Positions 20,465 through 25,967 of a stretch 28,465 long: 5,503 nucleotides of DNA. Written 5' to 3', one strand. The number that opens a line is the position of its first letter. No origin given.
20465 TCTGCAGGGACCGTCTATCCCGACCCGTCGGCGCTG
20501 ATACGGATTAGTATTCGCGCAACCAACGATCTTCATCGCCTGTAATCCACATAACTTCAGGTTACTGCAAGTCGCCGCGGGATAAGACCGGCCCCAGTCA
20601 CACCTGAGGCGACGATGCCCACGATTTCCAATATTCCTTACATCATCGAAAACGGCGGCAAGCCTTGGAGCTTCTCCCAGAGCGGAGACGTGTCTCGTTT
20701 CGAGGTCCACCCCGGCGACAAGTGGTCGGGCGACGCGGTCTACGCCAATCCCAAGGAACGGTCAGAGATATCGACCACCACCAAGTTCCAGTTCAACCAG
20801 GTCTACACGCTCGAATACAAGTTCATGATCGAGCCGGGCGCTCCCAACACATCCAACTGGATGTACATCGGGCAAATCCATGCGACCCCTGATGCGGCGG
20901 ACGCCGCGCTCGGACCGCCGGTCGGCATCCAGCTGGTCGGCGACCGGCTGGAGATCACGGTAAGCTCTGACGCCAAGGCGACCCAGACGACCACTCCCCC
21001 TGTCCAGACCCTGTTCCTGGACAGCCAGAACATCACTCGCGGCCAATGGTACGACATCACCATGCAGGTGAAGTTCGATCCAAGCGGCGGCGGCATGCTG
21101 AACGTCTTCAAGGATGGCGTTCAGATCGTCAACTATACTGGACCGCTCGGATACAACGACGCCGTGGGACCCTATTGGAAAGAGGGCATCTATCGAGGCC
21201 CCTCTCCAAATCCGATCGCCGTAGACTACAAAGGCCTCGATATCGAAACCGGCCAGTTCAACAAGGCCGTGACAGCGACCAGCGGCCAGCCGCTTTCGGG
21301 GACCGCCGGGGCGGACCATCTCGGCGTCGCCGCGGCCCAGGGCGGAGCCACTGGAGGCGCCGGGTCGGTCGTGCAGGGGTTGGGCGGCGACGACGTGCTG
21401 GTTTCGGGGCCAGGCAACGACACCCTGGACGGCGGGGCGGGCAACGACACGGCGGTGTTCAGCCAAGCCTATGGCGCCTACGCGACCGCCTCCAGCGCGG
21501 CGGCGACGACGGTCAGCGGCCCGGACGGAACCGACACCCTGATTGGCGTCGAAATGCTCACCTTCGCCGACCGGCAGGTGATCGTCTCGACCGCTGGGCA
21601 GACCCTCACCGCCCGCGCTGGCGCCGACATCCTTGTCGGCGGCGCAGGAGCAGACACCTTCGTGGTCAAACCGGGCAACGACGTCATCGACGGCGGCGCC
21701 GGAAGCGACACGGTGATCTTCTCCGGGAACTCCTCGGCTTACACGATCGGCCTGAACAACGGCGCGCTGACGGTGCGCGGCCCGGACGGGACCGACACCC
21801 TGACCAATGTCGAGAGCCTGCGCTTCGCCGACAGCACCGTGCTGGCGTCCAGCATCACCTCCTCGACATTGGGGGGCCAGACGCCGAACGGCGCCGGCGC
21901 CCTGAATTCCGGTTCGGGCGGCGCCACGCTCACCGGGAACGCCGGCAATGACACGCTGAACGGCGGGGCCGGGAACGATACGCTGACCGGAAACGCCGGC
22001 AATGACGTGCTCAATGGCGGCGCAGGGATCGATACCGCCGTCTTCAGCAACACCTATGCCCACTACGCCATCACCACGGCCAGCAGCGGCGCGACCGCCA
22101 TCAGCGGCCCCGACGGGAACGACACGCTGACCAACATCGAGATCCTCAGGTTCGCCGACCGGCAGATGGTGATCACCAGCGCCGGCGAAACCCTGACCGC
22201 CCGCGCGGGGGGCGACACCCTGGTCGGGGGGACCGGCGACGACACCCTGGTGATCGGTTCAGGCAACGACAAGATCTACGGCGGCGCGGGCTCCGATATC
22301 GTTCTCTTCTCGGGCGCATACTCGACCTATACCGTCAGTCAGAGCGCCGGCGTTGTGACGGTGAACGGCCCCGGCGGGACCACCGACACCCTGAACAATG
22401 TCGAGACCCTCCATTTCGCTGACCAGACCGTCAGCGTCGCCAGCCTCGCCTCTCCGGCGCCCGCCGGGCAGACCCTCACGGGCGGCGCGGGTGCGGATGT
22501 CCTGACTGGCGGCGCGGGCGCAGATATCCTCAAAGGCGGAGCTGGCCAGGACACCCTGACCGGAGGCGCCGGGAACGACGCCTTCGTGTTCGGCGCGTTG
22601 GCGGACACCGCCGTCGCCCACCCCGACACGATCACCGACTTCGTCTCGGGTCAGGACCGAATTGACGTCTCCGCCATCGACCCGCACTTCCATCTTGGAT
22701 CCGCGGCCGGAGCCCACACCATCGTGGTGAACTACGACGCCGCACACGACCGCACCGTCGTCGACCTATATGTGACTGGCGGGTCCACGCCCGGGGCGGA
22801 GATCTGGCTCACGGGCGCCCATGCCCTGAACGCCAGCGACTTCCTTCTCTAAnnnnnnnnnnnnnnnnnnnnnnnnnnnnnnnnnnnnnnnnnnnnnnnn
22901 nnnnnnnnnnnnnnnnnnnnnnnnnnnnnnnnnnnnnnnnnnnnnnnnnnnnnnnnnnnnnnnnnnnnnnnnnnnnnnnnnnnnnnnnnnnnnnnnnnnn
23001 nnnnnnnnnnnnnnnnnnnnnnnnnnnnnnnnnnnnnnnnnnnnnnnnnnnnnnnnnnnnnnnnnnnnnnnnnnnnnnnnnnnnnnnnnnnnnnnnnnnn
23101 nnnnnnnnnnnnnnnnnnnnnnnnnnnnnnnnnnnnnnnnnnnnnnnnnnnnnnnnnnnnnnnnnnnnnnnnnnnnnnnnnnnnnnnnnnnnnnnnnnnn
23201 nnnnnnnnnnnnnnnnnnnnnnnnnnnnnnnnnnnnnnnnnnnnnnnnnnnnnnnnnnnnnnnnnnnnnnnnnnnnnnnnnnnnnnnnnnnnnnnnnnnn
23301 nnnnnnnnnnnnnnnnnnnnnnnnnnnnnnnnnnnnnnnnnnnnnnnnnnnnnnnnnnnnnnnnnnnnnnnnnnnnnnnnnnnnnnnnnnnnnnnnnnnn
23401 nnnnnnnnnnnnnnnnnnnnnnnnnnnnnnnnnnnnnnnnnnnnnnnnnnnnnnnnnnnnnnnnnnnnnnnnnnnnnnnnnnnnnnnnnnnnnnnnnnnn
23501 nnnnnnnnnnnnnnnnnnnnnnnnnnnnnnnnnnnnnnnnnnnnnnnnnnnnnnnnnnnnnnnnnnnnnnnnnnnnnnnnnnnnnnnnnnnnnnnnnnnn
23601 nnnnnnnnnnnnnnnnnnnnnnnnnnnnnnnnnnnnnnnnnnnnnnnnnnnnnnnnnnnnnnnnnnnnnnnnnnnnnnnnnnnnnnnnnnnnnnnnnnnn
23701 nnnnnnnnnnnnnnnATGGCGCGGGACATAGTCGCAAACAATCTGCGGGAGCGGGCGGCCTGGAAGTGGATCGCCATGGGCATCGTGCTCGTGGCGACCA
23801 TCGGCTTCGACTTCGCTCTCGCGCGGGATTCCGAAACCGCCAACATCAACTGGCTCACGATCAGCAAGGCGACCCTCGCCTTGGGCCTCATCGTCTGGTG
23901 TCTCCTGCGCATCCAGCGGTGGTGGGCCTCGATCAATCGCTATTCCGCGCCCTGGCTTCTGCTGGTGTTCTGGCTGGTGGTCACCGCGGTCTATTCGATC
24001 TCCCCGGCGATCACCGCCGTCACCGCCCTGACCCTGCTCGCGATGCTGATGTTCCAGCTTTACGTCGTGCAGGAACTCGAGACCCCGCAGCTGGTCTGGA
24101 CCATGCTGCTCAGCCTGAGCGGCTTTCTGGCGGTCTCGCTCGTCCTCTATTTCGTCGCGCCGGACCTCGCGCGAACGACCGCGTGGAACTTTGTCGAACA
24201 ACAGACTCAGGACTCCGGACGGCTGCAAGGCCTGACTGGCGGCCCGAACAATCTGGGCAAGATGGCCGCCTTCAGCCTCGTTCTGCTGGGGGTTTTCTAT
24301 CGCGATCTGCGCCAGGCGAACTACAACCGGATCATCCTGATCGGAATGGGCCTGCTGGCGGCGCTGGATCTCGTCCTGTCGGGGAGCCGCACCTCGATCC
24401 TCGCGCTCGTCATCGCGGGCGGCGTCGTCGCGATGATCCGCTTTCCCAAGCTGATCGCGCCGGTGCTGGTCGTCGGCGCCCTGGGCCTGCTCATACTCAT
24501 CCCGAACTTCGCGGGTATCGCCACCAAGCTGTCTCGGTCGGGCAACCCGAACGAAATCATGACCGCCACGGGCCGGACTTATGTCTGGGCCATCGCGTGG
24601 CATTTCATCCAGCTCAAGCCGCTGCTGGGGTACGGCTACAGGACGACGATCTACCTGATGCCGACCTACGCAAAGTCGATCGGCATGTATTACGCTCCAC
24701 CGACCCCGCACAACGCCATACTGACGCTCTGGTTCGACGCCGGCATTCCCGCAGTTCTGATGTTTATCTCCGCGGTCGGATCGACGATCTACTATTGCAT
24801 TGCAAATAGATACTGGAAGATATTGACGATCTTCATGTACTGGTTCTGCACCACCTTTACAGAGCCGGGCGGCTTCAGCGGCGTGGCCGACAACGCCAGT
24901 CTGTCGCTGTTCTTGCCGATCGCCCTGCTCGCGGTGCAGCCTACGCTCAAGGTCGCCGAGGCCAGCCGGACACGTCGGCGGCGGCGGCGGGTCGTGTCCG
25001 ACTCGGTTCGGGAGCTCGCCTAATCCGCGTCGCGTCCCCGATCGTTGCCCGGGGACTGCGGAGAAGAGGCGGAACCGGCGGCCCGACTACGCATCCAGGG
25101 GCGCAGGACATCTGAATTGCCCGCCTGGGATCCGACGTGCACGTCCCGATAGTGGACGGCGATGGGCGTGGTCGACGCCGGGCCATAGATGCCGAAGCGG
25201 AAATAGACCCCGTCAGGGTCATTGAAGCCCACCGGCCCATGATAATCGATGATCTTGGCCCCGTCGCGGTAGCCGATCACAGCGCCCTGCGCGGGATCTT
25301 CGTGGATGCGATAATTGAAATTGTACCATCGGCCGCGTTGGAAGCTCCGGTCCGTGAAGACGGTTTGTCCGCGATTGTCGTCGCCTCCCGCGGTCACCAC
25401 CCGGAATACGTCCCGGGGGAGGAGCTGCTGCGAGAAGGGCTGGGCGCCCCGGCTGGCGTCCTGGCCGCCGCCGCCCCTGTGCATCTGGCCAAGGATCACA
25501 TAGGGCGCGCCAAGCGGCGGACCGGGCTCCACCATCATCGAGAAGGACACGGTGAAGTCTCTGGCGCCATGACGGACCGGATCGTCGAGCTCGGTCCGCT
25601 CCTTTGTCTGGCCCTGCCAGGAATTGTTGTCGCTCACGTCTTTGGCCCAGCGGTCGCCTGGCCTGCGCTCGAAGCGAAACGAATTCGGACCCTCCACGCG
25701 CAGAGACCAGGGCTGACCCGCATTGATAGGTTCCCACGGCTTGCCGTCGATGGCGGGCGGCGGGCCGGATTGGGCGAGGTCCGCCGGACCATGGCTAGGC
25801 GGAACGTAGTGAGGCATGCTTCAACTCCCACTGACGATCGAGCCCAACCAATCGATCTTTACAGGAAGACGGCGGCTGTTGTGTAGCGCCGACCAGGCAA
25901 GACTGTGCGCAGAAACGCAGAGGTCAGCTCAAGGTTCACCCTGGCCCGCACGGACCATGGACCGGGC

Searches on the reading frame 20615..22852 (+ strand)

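Call 9: search_protein_families(library=pfam, proteins=[window:20615-22852:+], max_evalue=0.001)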
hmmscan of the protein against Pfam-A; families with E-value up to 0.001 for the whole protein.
window:20615-22852:+ (745 aa): 3 families
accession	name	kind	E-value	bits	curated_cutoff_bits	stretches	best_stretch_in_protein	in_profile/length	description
PF00353.25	HemolysinCabind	-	3.5e-39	132.8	23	6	440-474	1-35/36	RTX calcium-binding nonapeptide repeat (4 copies)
PF14099.13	Polysacc_lyase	-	3.7e-25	89.5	29.9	1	23-197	30-198/210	Polysaccharide lyase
PF08548.17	Peptidase_M10_C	-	1.2e-14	55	20.7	1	631-744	94-192/193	Peptidase M10 serralysin C terminal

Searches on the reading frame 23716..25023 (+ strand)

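Call 9: search_protein_families(library=pfam, proteins=[window:23716-25023:+], max_evalue=0.001)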
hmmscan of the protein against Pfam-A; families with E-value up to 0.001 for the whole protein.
window:23716-25023:+ (435 aa): 1 family
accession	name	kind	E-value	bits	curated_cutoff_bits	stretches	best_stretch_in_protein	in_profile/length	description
PF04932.20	Wzy_C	-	4.8e-20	72.3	31.7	1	213-351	4-149/149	O-Antigen ligase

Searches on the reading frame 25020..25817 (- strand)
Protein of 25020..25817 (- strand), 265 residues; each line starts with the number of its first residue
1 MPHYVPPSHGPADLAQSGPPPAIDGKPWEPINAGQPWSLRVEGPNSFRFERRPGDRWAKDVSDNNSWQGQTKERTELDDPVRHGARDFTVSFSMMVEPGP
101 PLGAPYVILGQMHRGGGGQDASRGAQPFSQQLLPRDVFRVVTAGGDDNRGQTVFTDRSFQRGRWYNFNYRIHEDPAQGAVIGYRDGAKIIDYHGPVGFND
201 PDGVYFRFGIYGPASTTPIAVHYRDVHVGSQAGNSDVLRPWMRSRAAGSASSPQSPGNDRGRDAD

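Call 10: search_protein_families(library=pfam, proteins=[window:25020-25817:-], max_evalue=0.001)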
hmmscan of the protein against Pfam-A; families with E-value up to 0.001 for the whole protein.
window:25020-25817:- (265 aa): 1 family
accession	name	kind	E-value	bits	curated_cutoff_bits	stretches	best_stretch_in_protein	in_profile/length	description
PF14099.13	Polysacc_lyase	-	2e-11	44.6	29.9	1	39-223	27-205/210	Polysaccharide lyase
